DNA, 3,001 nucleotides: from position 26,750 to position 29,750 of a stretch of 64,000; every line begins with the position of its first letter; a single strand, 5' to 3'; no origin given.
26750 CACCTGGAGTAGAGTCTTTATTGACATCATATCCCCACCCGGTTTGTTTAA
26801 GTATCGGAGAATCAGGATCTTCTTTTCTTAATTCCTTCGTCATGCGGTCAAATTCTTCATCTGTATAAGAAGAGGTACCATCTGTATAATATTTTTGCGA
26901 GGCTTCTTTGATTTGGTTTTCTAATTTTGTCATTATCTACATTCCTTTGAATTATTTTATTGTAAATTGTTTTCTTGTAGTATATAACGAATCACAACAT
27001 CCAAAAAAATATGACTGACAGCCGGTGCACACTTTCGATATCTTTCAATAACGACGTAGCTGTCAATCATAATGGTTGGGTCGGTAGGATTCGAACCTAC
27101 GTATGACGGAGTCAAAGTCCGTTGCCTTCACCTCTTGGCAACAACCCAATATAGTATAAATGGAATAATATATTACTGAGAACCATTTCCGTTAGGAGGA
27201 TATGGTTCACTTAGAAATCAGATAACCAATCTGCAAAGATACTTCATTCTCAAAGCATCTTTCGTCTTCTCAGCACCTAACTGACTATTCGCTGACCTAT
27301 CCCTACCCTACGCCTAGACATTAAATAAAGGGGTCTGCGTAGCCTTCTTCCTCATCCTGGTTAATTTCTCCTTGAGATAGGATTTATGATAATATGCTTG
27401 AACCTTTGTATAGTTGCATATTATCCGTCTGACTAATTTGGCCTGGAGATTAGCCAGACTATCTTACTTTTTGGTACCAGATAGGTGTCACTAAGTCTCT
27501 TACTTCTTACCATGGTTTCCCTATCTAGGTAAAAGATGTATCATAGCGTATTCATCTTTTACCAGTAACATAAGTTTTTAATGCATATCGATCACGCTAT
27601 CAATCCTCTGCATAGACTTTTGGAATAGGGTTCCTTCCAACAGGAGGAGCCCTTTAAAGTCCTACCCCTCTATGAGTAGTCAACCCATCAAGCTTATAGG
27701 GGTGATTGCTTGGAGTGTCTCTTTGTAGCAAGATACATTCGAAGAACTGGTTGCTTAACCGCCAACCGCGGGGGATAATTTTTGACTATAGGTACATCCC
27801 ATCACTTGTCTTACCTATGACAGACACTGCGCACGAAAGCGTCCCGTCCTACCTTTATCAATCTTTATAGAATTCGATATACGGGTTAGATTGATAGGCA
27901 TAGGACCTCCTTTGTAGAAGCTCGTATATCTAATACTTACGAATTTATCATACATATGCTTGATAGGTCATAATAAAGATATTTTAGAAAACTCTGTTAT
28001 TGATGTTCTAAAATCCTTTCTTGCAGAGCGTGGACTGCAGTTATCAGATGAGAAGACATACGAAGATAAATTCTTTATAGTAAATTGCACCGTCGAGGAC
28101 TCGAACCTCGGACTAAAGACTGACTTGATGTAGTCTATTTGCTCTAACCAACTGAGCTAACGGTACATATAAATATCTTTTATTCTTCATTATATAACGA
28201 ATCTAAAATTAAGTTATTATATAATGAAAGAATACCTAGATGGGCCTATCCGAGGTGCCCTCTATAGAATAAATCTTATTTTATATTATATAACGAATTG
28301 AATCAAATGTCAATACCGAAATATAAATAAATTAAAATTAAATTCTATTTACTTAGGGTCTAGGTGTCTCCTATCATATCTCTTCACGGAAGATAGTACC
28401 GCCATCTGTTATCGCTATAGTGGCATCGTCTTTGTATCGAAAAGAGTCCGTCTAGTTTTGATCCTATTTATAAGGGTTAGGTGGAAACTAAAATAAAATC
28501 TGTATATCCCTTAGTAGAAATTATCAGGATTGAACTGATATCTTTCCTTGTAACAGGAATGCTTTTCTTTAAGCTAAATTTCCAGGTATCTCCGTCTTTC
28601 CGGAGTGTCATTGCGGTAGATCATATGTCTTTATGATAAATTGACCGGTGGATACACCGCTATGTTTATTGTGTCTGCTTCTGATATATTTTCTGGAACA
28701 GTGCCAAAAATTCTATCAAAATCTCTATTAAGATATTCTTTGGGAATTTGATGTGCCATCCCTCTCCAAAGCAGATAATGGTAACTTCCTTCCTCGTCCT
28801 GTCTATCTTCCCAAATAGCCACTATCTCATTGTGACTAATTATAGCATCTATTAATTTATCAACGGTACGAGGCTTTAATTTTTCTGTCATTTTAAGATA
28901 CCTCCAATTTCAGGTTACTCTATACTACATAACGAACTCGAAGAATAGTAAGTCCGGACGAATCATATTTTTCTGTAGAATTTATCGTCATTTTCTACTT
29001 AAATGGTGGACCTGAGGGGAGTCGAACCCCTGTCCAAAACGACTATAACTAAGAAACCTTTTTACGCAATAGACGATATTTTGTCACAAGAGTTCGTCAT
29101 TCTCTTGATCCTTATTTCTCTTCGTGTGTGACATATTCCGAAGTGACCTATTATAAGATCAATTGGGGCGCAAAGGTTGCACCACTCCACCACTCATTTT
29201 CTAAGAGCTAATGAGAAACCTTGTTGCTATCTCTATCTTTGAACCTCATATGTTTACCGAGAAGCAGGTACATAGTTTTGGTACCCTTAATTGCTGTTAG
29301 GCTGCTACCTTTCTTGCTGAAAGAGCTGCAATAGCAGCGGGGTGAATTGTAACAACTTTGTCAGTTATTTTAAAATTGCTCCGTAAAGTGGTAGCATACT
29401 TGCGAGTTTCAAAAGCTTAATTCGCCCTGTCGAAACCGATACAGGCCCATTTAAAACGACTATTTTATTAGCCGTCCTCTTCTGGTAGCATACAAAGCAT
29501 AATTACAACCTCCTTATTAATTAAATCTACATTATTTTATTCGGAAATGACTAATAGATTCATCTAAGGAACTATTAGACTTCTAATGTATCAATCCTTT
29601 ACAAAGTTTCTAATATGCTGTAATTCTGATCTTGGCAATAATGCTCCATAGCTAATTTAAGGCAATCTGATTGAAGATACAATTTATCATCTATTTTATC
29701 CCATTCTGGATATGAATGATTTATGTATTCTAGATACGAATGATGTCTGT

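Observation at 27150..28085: ~0.93 kb ORF-free, helix-dense segment between two tRNA genes: candidate large ornate phage RNA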

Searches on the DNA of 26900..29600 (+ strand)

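Call 5: search_rna_families(source=window, start=26900, end=29600, threshold=evalue, max_evalue=10, show_alignments=4)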
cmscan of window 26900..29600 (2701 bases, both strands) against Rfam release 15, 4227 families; matches with E-value up to 10: 12.
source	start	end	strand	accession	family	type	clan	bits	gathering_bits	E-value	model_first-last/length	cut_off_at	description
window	29004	29448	-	RF00023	tmRNA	Gene;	CL00001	82.1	47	1.1e-31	1-374/374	no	transfer-messenger RNA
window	27076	27148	-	RF00005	tRNA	Gene; tRNA;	CL00001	64.1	29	5.5e-13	1-71/71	no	tRNA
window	28515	28583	-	RF00005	tRNA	Gene; tRNA;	CL00001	50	29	4.2e-09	1-71/71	no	tRNA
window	28086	28166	-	RF00005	tRNA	Gene; tRNA;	CL00001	45.8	29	6e-08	1-71/71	no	tRNA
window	29297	29600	-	RF04321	tmRNA_permuted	Gene;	-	28.5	47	0.0028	63-213/213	5'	permuted transfer-messenger RNA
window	28785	29053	-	RF04321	tmRNA_permuted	Gene;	-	28.2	47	0.0032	14-123/213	no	permuted transfer-messenger RNA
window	27895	28001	+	RF02528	SSRC41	Gene; sRNA;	-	23.5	60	6.3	1-111/111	no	Streptococcus sRNA SSRC41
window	26997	27083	-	RF00672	mir-190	Gene; miRNA;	CL00089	21.9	48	0.64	1-78/78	no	mir-190 microRNA precursor family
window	29498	29551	-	RF02934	caiA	Gene; sRNA;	-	20.2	55.5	3.8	1-78/78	no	caiA RNA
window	27966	28061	-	RF02077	STnc220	Gene; sRNA;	-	18.6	60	9.6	1-79/79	no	Salmonella enterica sRNA STnc220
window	27075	27148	+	RF04354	Plastid-ycf2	Cis-reg;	-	18.3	65.7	2.4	1-75/75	no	Plastid-ycf2 5UTR RNA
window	27649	27709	+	RF00118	rydB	Gene; sRNA;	-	15.2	50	8.1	1-61/61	no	rydB RNA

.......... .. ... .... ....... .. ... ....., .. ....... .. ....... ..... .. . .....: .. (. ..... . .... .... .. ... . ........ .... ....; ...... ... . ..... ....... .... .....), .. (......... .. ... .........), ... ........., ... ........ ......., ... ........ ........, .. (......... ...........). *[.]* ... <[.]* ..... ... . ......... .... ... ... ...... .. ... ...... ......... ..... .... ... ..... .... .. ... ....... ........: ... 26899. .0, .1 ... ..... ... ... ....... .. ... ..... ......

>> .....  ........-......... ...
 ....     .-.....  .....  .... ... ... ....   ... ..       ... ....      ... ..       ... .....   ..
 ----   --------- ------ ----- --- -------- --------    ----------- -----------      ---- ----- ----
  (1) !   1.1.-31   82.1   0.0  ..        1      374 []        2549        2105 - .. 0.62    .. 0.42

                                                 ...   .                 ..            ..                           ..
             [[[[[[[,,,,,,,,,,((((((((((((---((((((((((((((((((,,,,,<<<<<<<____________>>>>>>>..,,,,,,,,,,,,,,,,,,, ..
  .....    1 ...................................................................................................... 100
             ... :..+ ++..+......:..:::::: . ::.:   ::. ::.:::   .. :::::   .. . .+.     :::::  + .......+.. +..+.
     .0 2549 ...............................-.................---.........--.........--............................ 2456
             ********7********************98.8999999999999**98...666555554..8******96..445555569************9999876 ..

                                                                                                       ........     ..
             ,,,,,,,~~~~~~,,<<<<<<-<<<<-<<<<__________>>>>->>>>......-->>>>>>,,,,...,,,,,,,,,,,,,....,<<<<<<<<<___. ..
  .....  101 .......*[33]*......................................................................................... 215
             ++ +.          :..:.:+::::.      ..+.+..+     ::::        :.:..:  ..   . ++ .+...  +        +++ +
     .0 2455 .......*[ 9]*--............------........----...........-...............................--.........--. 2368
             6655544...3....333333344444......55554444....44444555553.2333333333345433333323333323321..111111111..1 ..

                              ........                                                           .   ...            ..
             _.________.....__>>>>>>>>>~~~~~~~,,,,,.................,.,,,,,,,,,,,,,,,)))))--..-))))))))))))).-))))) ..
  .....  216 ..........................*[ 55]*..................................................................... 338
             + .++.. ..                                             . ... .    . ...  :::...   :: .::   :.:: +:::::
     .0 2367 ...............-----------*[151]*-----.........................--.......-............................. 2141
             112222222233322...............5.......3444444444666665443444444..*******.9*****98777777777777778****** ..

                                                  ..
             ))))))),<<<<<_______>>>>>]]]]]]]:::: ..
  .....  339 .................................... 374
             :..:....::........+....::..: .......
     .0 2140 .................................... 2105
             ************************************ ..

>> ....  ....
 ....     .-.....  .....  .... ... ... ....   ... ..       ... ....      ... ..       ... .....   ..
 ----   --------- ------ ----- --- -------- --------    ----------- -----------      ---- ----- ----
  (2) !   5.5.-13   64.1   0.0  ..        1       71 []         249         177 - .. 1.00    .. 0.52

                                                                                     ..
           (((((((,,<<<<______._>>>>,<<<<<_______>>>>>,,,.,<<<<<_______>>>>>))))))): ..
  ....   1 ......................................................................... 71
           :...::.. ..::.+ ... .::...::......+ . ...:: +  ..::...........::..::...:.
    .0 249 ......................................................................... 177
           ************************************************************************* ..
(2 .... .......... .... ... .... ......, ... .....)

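Call 7: search_dna_similar(query=window:27149-28084:+, collection=phages, mode=distant, max_rows=40)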
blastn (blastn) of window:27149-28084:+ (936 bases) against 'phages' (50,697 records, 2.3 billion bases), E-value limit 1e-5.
No match.

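Call 43: search_rna_families(source=window, start=27149, end=28084, threshold=evalue, max_evalue=10, show_alignments=3)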
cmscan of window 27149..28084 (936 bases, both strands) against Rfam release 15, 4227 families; matches with E-value up to 10: 5.
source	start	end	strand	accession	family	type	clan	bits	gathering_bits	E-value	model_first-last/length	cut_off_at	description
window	27895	28001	+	RF02528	SSRC41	Gene; sRNA;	-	23.5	60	2.2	1-111/111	no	Streptococcus sRNA SSRC41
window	27966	28061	-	RF02077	STnc220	Gene; sRNA;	-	18.6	60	3.3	1-79/79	no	Salmonella enterica sRNA STnc220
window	27170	27217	+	RF04346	Plastid-ccsA-ndhD-1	Cis-reg;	CL00154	15.6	48.5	5.6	1-57/57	no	Plastid-ccsA-ndhD-1 3UTR RNA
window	27649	27709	+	RF00118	rydB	Gene; sRNA;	-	15.2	50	2.8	1-61/61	no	rydB RNA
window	27354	27434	+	RF01210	snoU13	Gene; snRNA; snoRNA; CD-box;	CL00081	13.9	46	3.7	1-104/104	no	Small nucleolar RNA U13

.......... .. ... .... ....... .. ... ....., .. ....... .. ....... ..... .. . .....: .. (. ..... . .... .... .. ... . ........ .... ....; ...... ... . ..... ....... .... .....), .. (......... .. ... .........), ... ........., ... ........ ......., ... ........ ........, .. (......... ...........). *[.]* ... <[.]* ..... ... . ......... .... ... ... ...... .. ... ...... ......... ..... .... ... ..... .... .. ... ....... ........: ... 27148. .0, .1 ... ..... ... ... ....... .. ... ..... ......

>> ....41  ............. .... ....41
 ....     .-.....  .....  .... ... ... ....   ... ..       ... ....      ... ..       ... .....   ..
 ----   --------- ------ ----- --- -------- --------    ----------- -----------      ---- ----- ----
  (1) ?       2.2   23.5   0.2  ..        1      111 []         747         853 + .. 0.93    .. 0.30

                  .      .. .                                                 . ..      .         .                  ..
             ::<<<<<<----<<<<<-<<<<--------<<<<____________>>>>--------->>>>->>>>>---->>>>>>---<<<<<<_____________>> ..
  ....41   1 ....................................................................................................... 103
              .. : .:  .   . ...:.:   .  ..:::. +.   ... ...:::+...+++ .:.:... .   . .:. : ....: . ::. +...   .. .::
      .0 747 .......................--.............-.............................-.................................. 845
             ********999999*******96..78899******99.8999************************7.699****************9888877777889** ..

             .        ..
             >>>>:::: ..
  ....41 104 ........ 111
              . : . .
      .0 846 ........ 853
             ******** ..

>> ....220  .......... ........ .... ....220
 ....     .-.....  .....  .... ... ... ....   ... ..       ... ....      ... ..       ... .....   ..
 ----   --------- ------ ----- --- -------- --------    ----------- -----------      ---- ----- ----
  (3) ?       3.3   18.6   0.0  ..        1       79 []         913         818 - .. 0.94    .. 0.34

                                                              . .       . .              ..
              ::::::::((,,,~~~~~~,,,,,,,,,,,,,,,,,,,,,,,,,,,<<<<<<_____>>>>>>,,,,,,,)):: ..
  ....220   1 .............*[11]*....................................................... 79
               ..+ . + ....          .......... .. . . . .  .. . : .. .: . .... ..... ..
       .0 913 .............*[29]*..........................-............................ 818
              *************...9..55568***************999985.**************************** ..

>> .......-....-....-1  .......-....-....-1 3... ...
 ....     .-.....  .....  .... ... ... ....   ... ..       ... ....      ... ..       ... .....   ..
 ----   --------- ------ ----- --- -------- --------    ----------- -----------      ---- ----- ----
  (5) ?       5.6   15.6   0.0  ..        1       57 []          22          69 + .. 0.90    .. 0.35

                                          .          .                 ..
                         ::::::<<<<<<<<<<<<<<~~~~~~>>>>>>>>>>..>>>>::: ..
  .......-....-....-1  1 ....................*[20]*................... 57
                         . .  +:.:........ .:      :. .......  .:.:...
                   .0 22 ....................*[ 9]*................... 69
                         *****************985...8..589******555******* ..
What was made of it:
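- On ROOL RNA (Rfam): No ROOL hit at E<=10 (calls 5, 43).
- On Group I / group II self-splicing introns: No Rfam intron hit at E<=10 (calls 5, 43).
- On Decayed tRNA array (pseudo-tRNAs): No tRNA-clan hit inside 27149-28084 at E<=10 with lax filters (call 43).
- Closest known: GOLLD RNA. Different: There is no match to the Rfam GOLLD model, even at E<=10 (calls 5, 43).
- Closest known: ROOL RNA. Different: There is no match to the Rfam ROOL model (calls 5, 43).
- No tRNA relic is detectable, even at E<=10 on the 936 nt alone (call 43).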

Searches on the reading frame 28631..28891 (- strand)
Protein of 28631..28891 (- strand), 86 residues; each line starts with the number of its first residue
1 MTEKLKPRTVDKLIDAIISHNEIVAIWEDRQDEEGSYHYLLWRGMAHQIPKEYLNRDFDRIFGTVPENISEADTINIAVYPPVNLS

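Call 54: find_encoding_contigs(protein=window:28631-28891:-, flank=3500, max_places=10)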
Protein window:28631-28891:- (86 aa): 9 contigs read that carry it; 3 places shown.
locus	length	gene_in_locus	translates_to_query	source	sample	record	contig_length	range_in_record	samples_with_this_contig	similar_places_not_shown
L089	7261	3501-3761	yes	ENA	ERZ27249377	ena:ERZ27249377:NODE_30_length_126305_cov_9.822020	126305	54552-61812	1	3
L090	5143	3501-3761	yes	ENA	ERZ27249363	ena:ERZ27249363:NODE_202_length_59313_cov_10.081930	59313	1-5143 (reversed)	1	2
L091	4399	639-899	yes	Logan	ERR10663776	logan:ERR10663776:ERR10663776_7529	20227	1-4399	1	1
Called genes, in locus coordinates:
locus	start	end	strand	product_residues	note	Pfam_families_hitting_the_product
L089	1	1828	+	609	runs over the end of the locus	PF02463:SMC_N, PF13175:AAA_15 (faint), PF13476:AAA_23, PF13514:AAA_27 (weak), PF13555:AAA_29 (weak), PF13304:AAA_21 (faint)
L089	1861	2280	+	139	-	-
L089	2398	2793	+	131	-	-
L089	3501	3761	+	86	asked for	-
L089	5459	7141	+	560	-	PF01653:DNA_ligase_aden, PF03120:OB_DNA_ligase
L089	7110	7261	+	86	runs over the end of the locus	-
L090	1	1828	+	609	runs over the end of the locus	PF02463:SMC_N, PF13175:AAA_15 (faint), PF13476:AAA_23, PF13514:AAA_27 (weak), PF13555:AAA_29 (weak), PF13304:AAA_21 (faint)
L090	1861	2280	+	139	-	-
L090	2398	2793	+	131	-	-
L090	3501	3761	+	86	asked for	-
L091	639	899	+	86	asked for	-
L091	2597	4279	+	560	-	PF01653:DNA_ligase_aden, PF03120:OB_DNA_ligase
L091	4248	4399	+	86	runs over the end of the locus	-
